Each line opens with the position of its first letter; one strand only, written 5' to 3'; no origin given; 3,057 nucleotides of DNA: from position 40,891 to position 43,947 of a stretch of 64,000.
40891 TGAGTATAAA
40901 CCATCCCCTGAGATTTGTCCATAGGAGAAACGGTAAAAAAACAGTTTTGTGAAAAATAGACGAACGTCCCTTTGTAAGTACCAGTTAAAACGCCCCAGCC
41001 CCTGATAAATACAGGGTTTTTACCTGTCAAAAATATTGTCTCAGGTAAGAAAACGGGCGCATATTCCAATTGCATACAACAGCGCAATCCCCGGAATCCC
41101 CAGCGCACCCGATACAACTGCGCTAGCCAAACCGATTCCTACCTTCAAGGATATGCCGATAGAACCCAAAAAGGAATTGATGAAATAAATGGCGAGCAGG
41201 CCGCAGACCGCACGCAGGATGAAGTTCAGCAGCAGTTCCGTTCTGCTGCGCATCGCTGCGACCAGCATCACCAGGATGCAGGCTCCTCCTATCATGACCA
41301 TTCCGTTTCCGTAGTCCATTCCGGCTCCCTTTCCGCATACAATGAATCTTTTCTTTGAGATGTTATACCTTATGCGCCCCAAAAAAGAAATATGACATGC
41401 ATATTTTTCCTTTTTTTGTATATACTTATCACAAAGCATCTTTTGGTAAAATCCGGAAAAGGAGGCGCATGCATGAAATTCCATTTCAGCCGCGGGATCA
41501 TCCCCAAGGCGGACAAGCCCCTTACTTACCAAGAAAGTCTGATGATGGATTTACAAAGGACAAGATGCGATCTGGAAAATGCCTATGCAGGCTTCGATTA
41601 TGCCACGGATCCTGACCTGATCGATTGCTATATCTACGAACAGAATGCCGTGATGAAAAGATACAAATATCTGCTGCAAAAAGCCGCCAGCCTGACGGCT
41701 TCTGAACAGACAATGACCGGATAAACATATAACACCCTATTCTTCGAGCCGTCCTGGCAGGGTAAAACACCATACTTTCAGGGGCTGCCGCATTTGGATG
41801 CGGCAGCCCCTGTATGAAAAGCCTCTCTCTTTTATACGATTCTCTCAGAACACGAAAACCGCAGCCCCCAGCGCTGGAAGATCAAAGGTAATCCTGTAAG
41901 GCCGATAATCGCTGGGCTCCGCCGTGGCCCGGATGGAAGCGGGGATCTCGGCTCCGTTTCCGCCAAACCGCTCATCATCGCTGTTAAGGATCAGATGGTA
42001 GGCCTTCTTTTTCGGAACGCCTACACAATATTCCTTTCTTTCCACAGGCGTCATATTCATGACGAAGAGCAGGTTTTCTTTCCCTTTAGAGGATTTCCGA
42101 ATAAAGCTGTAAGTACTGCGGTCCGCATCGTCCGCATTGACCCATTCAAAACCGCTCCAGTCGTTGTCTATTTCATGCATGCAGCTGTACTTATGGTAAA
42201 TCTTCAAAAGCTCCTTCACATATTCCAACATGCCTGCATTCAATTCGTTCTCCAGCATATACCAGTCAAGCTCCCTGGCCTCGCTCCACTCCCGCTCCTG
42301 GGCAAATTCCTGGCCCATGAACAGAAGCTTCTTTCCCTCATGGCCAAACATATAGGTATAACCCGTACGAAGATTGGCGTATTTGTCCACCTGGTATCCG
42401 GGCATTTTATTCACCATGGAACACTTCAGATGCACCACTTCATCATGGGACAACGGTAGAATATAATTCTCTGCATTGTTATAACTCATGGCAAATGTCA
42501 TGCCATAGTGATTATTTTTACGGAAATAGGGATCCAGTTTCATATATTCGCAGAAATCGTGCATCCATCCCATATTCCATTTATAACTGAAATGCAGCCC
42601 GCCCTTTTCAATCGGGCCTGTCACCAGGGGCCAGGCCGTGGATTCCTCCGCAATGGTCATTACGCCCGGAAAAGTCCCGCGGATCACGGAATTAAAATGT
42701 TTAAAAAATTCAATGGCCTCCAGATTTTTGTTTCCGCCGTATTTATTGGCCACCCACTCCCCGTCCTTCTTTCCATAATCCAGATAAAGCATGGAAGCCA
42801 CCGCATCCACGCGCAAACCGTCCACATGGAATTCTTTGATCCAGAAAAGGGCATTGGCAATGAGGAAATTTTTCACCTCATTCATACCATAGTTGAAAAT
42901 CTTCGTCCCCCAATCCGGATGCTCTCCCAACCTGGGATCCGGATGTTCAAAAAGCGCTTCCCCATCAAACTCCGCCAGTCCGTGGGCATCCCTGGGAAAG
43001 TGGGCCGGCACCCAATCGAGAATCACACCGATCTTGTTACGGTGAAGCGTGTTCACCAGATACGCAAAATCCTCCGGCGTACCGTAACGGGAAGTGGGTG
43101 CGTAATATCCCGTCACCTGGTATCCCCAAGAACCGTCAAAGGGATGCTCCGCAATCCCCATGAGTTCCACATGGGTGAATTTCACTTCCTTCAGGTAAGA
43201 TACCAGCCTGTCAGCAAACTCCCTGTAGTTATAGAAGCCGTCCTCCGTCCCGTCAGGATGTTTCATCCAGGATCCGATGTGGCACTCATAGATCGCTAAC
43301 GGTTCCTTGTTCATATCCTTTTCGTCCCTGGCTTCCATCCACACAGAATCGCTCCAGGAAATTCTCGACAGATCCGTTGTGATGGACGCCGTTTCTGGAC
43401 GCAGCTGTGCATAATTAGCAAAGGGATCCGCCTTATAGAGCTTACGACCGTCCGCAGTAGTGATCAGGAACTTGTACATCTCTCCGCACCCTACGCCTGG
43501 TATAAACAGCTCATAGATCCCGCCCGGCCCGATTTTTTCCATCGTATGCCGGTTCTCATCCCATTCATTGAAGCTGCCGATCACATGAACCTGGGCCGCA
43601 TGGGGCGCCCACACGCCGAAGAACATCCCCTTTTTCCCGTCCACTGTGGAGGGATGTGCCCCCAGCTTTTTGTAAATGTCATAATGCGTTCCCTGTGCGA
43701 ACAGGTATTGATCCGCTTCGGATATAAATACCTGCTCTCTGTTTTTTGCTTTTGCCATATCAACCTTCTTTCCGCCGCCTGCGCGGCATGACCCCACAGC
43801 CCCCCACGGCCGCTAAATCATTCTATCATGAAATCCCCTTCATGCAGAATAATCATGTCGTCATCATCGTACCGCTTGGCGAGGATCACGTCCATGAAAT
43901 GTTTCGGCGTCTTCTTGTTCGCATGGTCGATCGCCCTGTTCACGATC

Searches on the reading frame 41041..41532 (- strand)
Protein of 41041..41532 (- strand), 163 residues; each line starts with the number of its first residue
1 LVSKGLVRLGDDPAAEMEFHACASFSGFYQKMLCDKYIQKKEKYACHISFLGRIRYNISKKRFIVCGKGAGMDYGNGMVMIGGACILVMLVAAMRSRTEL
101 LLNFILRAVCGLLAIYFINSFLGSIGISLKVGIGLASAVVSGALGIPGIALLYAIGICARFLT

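Call 10: search_protein_families(library=pfam, proteins=[window:41041-41532:-], max_evalue=0.00001)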
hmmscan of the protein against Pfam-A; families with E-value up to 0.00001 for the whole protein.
window:41041-41532:- (163 aa): 1 family
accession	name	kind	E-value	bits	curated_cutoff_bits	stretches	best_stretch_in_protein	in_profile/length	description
PF07441.16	BofA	-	2.9e-13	50.2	26.1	1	83-156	2-73/75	SigmaK-factor processing regulatory protein BofA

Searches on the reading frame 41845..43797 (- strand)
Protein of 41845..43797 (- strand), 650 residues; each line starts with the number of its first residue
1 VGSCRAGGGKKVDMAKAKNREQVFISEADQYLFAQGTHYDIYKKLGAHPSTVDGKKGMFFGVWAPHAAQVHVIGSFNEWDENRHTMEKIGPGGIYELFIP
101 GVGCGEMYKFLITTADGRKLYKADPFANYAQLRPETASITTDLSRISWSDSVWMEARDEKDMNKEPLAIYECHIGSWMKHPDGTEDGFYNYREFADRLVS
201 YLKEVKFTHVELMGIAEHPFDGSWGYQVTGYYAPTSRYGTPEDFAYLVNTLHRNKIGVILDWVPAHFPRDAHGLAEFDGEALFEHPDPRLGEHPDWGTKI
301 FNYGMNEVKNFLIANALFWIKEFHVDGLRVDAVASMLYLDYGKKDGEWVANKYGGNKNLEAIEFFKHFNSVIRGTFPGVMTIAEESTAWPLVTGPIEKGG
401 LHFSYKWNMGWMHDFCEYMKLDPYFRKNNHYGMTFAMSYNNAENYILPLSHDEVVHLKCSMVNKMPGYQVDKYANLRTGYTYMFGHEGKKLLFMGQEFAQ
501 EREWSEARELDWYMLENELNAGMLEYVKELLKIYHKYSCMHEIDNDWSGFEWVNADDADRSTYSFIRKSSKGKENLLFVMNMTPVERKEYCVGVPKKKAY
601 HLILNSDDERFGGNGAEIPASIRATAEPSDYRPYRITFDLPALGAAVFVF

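Call 10: search_protein_families(library=pfam, proteins=[window:41845-43797:-], max_evalue=0.00001)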
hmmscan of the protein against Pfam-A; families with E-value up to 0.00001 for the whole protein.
window:41845-43797:- (650 aa): 4 families
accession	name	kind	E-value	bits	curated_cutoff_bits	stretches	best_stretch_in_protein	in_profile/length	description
PF02922.24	CBM_48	-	1.6e-21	76.8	22.4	1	44-127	1-83/83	Carbohydrate-binding module 48 (Isoamylase N-terminal domain)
PF02806.24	Alpha-amylase_C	-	3.9e-19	69.2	21.2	1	552-649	1-93/95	Alpha amylase, C-terminal all-beta domain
PF00128.31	Alpha-amylase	-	2.5e-14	53.8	22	1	200-268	26-93/446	Alpha amylase, catalytic domain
PF22019.2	GlgB_N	-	4.4e-06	27.1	27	1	33-125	8-93/94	alpha-1,4-glucan branching enzyme GlgB, N-terminal domain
